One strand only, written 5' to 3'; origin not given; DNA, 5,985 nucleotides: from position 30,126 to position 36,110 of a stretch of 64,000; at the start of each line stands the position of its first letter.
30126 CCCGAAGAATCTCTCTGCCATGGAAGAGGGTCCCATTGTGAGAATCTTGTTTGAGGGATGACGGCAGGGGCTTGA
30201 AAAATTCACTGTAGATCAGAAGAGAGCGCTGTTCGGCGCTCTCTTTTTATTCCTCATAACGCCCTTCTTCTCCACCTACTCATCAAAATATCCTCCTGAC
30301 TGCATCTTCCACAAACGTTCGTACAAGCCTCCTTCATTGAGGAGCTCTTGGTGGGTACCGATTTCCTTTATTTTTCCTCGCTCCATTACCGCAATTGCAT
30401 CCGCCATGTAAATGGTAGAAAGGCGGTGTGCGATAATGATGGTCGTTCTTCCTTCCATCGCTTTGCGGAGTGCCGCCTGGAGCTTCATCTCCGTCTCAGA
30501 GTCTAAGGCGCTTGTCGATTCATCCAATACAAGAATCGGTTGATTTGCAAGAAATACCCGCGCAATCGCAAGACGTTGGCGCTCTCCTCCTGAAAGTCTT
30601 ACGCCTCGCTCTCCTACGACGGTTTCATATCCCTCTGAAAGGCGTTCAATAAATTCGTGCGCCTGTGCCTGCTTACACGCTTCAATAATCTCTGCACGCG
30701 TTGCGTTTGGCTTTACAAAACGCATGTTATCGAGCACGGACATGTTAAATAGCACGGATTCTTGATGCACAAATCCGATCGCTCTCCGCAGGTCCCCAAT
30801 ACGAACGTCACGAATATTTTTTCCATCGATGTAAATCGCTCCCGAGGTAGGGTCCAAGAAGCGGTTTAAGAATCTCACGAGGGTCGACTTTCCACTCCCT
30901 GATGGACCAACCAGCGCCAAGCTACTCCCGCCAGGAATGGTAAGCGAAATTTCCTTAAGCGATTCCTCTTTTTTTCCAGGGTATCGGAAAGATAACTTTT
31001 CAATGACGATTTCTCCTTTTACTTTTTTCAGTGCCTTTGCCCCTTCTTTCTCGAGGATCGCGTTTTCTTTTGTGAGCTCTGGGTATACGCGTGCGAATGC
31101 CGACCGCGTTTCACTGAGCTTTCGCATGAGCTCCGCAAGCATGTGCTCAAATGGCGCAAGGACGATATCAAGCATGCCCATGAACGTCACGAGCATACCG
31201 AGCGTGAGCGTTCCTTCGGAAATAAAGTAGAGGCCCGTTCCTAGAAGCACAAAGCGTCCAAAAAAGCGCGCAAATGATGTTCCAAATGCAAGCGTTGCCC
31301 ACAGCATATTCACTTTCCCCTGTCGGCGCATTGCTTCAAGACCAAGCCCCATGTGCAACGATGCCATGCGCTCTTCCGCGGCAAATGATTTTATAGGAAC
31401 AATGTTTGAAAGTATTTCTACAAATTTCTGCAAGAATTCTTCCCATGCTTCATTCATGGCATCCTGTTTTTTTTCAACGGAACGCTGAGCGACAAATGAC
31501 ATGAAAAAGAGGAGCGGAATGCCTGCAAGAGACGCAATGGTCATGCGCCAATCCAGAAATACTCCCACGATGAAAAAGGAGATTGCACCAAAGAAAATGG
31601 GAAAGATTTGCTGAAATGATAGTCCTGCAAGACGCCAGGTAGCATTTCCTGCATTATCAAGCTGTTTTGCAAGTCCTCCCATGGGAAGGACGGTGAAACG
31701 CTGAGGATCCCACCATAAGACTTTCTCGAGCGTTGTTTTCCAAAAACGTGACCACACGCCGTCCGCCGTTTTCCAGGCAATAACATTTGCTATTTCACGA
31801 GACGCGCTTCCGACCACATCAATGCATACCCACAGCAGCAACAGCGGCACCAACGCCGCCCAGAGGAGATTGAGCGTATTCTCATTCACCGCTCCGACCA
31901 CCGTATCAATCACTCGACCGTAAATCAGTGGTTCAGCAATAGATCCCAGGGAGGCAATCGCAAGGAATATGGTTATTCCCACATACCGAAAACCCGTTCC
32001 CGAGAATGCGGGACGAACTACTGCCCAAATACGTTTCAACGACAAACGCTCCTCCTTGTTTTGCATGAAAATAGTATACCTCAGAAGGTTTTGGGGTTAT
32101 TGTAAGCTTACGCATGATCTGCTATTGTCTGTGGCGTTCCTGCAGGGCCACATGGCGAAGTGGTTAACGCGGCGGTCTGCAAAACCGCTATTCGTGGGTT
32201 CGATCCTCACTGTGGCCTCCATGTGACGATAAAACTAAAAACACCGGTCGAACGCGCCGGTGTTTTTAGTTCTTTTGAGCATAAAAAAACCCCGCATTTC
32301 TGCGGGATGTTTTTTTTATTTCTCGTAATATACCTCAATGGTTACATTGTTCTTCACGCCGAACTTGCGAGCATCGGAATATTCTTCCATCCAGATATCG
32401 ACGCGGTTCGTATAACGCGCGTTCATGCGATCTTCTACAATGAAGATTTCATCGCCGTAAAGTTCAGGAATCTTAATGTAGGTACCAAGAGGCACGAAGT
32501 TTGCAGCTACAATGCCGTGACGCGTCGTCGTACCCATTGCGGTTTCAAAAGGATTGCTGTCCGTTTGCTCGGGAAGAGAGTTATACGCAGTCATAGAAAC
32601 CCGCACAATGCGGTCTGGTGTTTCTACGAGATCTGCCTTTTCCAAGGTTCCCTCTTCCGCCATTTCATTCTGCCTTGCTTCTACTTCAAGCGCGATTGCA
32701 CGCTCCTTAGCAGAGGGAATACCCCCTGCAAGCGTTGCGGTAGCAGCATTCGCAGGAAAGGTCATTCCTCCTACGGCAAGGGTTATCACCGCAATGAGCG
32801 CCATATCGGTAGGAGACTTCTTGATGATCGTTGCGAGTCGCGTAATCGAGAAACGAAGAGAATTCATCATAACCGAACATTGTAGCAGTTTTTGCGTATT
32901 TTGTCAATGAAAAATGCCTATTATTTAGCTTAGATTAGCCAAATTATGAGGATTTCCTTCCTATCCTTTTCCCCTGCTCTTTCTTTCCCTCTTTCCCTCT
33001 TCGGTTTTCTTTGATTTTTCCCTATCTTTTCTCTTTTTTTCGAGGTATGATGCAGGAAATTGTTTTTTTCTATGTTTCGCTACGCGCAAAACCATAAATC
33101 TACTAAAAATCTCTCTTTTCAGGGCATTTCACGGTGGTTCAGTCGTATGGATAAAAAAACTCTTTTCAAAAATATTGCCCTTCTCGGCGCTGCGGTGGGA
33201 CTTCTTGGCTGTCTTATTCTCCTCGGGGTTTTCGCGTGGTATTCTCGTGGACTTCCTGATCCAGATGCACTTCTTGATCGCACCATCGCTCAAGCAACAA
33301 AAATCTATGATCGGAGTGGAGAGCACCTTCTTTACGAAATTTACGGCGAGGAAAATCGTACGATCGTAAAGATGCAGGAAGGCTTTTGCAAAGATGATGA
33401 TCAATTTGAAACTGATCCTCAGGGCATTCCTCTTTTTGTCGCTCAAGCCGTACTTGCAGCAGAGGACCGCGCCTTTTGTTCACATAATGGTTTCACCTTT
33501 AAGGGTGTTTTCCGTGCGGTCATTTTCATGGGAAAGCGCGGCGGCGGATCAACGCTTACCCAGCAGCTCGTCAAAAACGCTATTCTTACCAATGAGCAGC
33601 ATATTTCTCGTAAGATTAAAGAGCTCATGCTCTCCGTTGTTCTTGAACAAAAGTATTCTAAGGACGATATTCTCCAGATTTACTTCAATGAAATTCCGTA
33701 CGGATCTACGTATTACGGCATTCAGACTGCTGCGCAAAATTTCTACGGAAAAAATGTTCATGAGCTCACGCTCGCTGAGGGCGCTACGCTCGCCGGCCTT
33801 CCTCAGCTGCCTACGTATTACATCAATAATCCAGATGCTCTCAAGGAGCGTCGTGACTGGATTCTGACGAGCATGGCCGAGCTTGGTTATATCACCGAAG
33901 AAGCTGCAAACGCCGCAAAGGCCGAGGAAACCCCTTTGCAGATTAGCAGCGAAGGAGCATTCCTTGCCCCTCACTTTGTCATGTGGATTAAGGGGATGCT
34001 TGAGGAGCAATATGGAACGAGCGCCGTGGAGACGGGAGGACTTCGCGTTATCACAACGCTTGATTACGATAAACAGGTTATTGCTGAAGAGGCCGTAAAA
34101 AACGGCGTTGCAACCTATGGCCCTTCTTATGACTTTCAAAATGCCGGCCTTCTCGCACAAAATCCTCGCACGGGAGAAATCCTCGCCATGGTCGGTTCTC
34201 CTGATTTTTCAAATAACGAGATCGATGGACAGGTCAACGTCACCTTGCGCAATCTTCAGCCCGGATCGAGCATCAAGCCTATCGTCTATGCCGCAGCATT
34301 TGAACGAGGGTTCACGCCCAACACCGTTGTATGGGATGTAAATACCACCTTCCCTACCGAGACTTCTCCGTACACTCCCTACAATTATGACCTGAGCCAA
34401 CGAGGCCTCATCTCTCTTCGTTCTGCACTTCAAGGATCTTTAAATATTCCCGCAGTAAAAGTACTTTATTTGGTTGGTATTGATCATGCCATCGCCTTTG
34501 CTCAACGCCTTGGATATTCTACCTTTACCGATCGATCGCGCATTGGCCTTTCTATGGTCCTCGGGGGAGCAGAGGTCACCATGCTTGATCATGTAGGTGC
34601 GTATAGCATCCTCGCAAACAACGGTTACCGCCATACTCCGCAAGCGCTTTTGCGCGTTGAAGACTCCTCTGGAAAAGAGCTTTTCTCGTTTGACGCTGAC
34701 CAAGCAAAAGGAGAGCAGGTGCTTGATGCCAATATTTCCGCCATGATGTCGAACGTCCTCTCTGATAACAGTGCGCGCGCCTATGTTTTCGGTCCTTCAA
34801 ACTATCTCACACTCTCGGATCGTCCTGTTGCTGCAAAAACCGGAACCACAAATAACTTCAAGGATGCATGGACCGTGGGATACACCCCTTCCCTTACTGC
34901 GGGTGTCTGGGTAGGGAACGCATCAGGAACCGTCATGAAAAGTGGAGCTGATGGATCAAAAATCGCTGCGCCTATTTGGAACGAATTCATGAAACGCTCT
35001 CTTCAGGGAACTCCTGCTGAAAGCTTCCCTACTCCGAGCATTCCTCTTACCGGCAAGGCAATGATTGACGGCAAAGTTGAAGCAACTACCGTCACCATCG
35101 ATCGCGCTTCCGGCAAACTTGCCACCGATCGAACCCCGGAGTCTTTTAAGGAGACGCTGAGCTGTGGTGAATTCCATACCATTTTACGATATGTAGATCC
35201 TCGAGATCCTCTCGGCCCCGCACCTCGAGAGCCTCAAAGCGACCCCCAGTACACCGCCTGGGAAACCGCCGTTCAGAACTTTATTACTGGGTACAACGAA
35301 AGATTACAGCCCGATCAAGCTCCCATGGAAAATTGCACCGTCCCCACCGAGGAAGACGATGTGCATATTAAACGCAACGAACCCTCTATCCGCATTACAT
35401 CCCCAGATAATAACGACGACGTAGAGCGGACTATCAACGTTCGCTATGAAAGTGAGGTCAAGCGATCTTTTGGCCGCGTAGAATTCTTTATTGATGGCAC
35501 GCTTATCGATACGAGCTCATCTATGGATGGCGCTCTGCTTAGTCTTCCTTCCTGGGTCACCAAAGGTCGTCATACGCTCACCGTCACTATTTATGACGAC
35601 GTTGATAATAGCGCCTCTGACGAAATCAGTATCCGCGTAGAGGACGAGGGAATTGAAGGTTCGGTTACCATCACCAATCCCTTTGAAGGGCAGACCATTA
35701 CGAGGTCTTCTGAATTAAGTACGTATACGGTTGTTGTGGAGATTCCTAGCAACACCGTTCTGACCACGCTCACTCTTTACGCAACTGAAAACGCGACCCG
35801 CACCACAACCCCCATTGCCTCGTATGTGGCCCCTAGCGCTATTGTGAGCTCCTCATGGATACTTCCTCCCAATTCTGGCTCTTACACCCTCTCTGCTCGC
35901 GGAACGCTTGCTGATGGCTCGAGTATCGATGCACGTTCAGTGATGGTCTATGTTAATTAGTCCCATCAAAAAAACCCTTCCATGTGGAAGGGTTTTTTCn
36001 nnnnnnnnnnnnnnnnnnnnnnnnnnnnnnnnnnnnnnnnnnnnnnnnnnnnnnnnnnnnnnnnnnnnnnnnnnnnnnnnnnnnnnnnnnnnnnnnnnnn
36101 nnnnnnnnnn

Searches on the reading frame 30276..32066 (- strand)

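Call 61: search_protein_families(library=pfam, proteins=[window:30276-32066:-], max_evalue=0.0001)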
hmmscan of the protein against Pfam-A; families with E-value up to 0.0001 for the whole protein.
window:30276-32066:- (596 aa): 5 families
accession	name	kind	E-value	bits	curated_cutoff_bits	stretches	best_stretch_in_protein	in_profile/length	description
PF00005.33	ABC_tran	-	2.4e-32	112.8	25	1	370-519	1-137/137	ABC transporter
PF00664.28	ABC_membrane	-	1.6e-19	71.1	28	1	31-305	4-273/274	ABC transporter transmembrane region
PF02463.25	SMC_N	-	1.4e-08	34.8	40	1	411-560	111-210/220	RecF/RecN/SMC N terminal domain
PF01078.27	Mg_chelatase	-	4.8e-06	26.5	20.3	0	368-420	10-62/207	Magnesium chelatase, subunit ChlI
PF13191.12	AAA_16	-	1.1e-05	26.5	32.6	1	379-535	23-158/167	AAA ATPase domain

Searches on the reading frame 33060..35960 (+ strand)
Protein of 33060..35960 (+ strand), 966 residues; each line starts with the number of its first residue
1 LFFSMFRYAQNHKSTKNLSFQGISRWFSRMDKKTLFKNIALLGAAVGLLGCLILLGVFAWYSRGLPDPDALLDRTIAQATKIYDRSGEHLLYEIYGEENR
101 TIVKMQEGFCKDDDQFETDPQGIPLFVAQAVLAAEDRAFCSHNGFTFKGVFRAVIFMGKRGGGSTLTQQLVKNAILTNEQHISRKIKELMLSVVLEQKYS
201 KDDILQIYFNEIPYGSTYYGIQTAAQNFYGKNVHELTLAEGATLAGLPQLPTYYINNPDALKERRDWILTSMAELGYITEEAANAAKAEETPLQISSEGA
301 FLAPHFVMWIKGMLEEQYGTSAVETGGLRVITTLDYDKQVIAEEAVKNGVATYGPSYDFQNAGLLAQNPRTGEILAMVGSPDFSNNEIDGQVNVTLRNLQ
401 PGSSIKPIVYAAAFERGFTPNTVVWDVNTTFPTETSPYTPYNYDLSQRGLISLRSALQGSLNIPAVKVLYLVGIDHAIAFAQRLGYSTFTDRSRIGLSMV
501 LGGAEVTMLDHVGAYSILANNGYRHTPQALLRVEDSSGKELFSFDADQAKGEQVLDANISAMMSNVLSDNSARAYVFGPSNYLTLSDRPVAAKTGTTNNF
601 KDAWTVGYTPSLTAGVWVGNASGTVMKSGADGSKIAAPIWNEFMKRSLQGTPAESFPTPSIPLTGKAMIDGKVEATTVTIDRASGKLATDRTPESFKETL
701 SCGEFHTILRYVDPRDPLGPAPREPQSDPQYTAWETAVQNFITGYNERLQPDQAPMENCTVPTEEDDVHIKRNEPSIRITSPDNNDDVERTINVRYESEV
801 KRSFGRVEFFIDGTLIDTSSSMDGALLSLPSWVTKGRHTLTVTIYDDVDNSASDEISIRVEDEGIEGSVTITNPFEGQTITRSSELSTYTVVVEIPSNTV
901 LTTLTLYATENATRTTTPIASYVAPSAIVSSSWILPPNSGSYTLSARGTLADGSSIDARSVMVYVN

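Call 11: search_protein_families(library=pfam, proteins=[window:33060-35960:+])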
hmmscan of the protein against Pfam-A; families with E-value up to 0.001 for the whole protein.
window:33060-35960:+ (966 aa): 3 families
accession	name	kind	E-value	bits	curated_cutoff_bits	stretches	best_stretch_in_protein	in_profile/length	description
PF00912.28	Transgly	-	7.7e-51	172.5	27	1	119-272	18-177/178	Transglycosylase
PF00905.27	Transpeptidase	-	3e-30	105.9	22.1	1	365-645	4-299/299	Penicillin binding protein transpeptidase domain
PF17957.7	Big_7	-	1.3e-07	32.6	24.1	1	775-842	1-70/70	Bacterial Ig domain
